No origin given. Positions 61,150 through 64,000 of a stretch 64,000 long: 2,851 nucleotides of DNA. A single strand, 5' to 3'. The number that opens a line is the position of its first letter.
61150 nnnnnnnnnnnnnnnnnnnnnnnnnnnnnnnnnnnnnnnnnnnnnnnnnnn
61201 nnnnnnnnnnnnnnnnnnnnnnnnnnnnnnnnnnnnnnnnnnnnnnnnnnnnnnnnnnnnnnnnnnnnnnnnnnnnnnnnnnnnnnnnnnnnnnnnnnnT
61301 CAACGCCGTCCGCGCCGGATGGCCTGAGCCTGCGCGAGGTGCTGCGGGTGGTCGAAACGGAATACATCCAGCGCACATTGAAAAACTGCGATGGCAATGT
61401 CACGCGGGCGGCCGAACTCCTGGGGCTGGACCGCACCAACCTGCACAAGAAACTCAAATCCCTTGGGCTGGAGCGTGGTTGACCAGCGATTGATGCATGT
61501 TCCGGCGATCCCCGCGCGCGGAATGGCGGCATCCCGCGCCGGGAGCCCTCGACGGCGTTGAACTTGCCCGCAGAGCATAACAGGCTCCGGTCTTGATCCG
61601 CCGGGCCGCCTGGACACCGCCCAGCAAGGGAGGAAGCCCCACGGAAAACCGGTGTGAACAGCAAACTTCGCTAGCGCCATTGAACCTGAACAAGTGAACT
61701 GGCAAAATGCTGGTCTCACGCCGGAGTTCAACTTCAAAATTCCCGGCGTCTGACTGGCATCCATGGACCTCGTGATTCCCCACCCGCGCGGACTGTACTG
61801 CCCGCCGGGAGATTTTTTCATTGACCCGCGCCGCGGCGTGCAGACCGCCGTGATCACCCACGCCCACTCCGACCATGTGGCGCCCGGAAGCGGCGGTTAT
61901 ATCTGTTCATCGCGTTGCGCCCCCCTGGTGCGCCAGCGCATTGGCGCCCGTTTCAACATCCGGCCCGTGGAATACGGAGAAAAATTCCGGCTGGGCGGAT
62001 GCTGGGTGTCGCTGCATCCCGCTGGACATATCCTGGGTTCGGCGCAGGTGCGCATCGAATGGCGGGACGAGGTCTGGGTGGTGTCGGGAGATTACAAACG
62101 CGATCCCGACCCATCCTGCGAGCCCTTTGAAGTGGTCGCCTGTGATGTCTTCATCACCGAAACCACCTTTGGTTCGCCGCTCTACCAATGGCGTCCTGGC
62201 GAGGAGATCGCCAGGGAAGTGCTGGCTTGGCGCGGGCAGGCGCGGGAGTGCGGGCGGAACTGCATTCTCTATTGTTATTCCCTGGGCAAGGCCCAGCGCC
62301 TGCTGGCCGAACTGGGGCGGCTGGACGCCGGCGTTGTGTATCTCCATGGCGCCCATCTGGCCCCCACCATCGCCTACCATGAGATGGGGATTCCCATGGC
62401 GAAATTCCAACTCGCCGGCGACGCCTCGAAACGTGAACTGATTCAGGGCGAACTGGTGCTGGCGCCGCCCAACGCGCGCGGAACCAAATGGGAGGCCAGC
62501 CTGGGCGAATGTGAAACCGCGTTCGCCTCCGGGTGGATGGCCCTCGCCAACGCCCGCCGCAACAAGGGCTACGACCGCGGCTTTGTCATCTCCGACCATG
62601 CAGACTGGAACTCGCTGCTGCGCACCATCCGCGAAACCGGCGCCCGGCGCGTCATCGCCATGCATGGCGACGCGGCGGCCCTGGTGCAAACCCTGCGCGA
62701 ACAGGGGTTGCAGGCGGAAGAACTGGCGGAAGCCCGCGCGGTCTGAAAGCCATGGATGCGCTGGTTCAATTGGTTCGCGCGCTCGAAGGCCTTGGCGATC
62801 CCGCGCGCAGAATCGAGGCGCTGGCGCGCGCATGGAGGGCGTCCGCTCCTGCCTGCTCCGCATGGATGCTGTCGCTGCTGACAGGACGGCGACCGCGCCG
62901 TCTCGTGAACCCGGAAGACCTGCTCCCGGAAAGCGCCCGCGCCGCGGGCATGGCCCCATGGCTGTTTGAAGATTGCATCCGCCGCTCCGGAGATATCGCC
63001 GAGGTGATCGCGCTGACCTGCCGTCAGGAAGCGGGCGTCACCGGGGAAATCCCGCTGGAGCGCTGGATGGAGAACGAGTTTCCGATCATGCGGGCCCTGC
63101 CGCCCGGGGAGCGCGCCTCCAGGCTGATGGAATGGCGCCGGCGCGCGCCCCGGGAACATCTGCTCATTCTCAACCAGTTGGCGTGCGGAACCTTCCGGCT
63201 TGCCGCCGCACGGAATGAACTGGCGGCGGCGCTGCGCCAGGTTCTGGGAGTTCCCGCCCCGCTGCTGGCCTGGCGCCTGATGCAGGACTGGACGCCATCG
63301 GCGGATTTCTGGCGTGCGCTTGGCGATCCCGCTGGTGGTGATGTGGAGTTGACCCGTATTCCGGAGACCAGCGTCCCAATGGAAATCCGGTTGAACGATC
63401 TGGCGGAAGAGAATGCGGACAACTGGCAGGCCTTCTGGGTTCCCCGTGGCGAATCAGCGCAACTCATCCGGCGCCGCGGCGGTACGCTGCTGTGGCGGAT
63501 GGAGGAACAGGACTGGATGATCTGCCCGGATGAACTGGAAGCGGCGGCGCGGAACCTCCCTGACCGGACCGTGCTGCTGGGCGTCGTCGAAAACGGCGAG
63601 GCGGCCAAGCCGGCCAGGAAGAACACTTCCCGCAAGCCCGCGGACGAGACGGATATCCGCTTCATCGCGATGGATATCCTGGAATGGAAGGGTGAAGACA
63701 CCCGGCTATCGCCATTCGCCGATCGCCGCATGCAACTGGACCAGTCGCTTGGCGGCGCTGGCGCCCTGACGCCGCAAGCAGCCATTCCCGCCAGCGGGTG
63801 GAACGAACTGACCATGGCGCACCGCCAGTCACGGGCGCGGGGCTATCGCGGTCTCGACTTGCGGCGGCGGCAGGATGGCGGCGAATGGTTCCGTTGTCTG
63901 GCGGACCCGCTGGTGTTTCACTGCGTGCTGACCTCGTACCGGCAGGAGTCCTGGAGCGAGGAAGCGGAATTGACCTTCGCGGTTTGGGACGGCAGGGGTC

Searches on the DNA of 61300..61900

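Call 15: search_rna_families(source=window, start=61300, end=61900, threshold=evalue, max_evalue=1)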
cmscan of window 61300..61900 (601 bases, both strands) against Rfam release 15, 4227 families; matches with E-value up to 1: 1.
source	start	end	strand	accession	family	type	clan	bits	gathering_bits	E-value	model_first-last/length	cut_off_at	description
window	61319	61379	+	RF01142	sR19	Gene; snRNA; snoRNA; CD-box;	-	14.9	45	0.44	21-63/63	no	Small nucleolar RNA sR19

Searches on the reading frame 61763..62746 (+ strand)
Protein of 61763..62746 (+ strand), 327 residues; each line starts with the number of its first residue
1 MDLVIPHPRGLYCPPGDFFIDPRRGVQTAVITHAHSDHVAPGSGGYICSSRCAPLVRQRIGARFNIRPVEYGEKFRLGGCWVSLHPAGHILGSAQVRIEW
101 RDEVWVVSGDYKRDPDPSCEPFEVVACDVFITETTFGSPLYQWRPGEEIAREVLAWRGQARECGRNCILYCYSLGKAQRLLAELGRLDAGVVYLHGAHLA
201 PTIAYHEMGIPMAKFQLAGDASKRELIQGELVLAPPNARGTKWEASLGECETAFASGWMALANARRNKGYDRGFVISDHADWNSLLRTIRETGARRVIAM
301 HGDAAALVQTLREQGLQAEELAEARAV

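Call 3: search_protein_families(library=ncbifam, proteins=[window:61763-62746:+])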
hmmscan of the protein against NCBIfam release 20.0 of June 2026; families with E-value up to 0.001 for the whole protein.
window:61763-62746:+ (327 aa): 3 families
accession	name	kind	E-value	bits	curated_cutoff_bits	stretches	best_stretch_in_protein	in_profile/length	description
TIGR04122.1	Xnuc_lig_assoc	equivalog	8e-123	409.4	325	1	4-322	2-320/326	ligase-associated DNA damage response exonuclease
TIGR03675.1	arCOG00543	equivalog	7.5e-06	24.4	580.2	0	82-182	316-420/631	beta-CASP ribonuclease aCPSF1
NF045584.1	cas14_MBL_CASP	equivalog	0.00052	18.5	800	0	70-185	128-241/612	type VII CRISPR-associated protein Cas14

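Call 5: find_encoding_contigs(protein=window:61763-62746:+, flank=10000, max_places=6)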
Protein window:61763-62746:+ (327 aa): no gene with exactly this product is on record in the collection.

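Call 7: find_related_loci(query=window:61763-62746:+, collection=genome_contigs, flank=10000)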
Query window:61763-62746:+ (327 aa) in genome_contigs; peptide patterns used: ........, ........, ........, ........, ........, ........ (x = any residue, [..] = any of these).
599 stretches matched a pattern (row limit reached: there are more); 592 encode a relative of the query (tblastn E <= 1e-3); the best 80 are kept; 80 distinct loci.
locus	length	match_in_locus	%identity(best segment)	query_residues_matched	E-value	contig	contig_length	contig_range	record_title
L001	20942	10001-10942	56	10-324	2e-105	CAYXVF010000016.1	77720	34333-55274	MAG TPA_asm: uncultured Bdellovibrionales bacterium isolate SRP141376_co3_27 genome assembly, contig: NODE_684_length_77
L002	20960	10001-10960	53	3-322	6e-101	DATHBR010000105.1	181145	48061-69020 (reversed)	MAG TPA_asm: Myxococcaceae bacterium isolate SMAG_U10721 k141_776847, whole genome shotgun sequence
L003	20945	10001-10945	50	8-321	8e-101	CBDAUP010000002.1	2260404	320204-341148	MAG: Parachlamydiaceae bacterium isolate 80808b01-bdcd-45dd-a412-a3e3b2eb81fe genome assembly, contig: contig_2, whole g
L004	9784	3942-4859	48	9-314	7e-97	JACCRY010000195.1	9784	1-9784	MAG: Parachlamydiaceae bacterium isolate MGR_bin34 SD2897-2912_k127_8223743, whole genome shotgun sequence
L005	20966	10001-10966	49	1-321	2e-94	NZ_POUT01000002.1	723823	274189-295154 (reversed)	Stutzerimonas stutzeri strain 24a75 NODE_2_length_723823_cov_17.0345, whole genome shotgun sequence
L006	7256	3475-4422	48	2-319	6e-93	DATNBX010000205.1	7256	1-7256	MAG TPA_asm: Ramlibacter sp. isolate SMAG_U11199 k141_1426547, whole genome shotgun sequence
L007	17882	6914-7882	48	1-322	5e-93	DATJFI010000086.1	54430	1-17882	MAG TPA_asm: Casimicrobiaceae bacterium isolate SMAG_U15456 k141_9894701, whole genome shotgun sequence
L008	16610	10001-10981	49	1-324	2e-92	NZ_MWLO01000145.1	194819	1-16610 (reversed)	Ideonella sp. A 288 EOINJALH_145, whole genome shotgun sequence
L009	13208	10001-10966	52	2-324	7e-92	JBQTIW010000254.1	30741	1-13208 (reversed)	MAG: Gemmatimonadaceae bacterium isolate SAR104 c_000000088189, whole genome shotgun sequence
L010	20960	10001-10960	49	1-322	2e-91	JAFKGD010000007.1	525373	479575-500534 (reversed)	MAG: Burkholderiales bacterium isolate SCN18_30_10_14_R3_P_68_190 SCN18_30_10_14_R3_P_scaffold_57, whole genome shotgun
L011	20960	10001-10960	48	2-318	2e-91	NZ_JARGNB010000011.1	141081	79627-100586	Aquabacterium humicola strain RJY3 contig11, whole genome shotgun sequence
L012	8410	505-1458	48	2-319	8e-90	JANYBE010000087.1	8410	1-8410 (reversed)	MAG: Rhizobacter sp. isolate GL140_5_metabat_477_sub GL140_5_k141_1974897, whole genome shotgun sequence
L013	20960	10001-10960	48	2-318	6e-89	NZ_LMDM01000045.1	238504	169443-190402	Rhizobacter sp. Root1238 contig_5, whole genome shotgun sequence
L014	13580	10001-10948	50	9-319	5e-89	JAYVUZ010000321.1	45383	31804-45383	MAG: Fimbriiglobus sp. isolate GL75_UP_concoct_210 GL75_UP_concoct_210_320, whole genome shotgun sequence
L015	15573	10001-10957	48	3-319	3e-88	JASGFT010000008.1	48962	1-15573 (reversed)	MAG: Burkholderiaceae bacterium isolate 5H103 JMF-2111-06-0005.hyb.bin.103_7, whole genome shotgun sequence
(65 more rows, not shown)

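Call 8: find_homologous_proteins(query=window:61763-62746:+, max_evalue=1e-40)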
Query window:61763-62746:+ (327 aa): 7983 proteins with E <= 1e-40 among 8000 candidates; the best 120 are listed.
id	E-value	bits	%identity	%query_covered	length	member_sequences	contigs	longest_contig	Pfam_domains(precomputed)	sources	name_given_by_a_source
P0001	2.2e-225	765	100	100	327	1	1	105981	PF00753.34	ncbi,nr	ncbi:MAG: hypothetical protein GMKNLPBB_01104 [Myxococcota bacterium]|nr:hypothetical protein [Myxoc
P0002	2.1e-114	400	55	98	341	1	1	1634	PF12706.14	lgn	-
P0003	2.7e-113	396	56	98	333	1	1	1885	-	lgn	-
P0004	4.7e-113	396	57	99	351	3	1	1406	-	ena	-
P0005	9.0e-113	395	57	98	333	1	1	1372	-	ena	-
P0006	5.5e-112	392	56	96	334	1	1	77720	-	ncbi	-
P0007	6.9e-112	392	55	95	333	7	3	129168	-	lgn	-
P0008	8.3e-112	392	54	95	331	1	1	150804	-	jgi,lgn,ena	jgi:putative mRNA 3-end processing factor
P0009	1.1e-111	391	54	98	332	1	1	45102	-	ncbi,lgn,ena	-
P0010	2.8e-111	390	57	99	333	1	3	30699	-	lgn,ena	-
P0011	4.2e-111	389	55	95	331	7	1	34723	-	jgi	jgi:putative mRNA 3-end processing factor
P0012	4.6e-111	389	57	98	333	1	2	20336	-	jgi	jgi:putative mRNA 3-end processing factor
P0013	6.9e-111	389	58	99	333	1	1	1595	-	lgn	-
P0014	1.4e-110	388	55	98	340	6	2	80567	-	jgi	jgi:putative mRNA 3-end processing factor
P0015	3.0e-110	386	54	98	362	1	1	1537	-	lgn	-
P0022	1.2e-109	385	57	98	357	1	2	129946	-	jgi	jgi:putative mRNA 3-end processing factor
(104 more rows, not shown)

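Call 33: list_cluster_members(proteins=[P0001])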
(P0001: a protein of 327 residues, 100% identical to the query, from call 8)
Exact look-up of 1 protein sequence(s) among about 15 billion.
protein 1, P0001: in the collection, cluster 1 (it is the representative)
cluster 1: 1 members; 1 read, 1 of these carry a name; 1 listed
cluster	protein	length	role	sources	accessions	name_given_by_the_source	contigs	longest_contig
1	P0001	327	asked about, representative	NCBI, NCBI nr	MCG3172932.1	MAG: hypothetical protein GMKNLPBB_01104 [Myxococcota bacterium] | hypothetical protein [Myxococcota bacterium]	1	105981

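Call 53: find_encoding_contigs(protein=P0010, flank=3000, max_places=2)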
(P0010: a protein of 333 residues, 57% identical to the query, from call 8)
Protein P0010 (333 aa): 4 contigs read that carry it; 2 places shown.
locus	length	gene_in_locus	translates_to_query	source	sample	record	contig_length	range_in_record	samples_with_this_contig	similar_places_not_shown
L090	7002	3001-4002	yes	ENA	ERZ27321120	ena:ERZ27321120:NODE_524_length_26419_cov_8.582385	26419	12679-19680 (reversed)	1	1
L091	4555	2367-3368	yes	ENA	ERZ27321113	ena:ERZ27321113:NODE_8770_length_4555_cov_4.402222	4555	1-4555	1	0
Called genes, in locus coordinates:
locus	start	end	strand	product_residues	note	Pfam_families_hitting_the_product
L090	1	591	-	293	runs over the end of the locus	PF00561:Abhydrolase_1, PF12697:Abhydrolase_6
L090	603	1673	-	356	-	-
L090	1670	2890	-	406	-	PF01494:FAD_binding_3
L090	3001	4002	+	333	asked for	-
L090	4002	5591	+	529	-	PF04675:DNA_ligase_A_N, PF01068:DNA_ligase_A_M, PF04679:DNA_ligase_A_C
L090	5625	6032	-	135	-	PF00903:Glyoxalase, PF12681:Glyoxalase_2 (faint), PF18029:Glyoxalase_6 (weak)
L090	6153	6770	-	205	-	-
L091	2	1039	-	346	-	?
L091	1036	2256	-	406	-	PF01494:FAD_binding_3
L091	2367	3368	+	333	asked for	-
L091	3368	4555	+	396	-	?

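Call 54: find_encoding_contigs(protein=P0022, flank=3000, max_places=2)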
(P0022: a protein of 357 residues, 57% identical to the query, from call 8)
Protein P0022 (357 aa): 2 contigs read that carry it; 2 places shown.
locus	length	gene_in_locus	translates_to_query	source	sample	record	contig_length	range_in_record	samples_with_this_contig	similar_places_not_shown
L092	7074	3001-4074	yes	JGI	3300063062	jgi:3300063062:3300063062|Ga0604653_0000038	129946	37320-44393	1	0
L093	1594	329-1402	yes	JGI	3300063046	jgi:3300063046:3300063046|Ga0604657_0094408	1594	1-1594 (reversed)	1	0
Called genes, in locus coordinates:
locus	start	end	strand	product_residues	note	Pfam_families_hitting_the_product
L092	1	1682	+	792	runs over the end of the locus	PF07793:DUF1631, PF26671:DUF1631_2nd, PF26672:DUF1631_3rd, PF26670:DUF1631_C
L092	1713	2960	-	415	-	PF01494:FAD_binding_3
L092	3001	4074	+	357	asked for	-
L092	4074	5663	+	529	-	PF04675:DNA_ligase_A_N, PF01068:DNA_ligase_A_M, PF04679:DNA_ligase_A_C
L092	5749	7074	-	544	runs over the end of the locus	PF18158:AidB_N, PF02770:Acyl-CoA_dh_M, PF00441:Acyl-CoA_dh_1, PF08028:Acyl-CoA_dh_2, PF22924:ACOX_C_alpha1 (weak)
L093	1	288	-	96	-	?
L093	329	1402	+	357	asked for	-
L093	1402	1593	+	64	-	?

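Call 55: find_encoding_contigs(protein=P0012, flank=3000, max_places=2)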
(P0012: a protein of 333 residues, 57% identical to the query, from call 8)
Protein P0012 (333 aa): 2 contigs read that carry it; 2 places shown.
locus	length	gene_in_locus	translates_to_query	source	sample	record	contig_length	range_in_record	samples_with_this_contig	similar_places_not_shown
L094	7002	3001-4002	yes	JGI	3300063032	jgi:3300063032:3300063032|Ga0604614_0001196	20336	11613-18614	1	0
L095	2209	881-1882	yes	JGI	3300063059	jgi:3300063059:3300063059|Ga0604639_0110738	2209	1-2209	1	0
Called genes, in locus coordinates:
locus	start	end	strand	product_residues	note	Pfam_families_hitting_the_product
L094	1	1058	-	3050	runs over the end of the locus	PF16158:N_BRCA1_IG (faint), PF03534:SpvB, PF01839:FG-GAP (faint), PF12256:TcdB_toxin_midN (faint), PF13517:FG-GAP_3 (faint), PF05593:RHS_repeat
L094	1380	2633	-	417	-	PF01494:FAD_binding_3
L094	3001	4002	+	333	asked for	-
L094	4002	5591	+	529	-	PF04675:DNA_ligase_A_N, PF01068:DNA_ligase_A_M, PF04679:DNA_ligase_A_C (weak)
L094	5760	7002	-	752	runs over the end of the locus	PF16655:PhoD_N, PF09423:PhoD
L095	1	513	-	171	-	?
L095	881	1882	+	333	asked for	-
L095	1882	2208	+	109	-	?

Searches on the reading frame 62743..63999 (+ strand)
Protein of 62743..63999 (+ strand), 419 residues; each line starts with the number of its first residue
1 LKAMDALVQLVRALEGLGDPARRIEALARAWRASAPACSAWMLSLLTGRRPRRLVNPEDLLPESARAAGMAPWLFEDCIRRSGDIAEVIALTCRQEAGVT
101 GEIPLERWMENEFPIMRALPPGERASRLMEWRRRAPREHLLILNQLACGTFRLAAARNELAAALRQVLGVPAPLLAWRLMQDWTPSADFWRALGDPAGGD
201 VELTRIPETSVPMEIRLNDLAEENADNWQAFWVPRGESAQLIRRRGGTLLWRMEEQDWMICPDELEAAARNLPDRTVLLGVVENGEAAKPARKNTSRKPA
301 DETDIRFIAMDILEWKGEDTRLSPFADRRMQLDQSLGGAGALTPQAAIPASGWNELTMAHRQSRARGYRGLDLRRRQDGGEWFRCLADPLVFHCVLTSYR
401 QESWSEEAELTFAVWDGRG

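Call 3: search_protein_families(library=ncbifam, proteins=[window:62743-63999:+])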
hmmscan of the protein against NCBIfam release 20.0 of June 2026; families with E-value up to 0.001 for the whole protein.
window:62743-63999:+ (419 aa): 3 families
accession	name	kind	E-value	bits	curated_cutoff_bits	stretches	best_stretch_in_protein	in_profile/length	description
NF006701.0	PRK09247.1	equivalog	6.5e-45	154.1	543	1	4-417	1-440/540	ATP-dependent DNA ligase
TIGR04120.1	DNA_lig_bact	equivalog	2.5e-30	106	400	1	9-417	5-431/526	cisplatin damage response ATP-dependent DNA ligase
TIGR02779.1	NHEJ_ligase_lig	equivalog_domain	0.00062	19.1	227.75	1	295-341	88-133/302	non-homologous end-joining DNA ligase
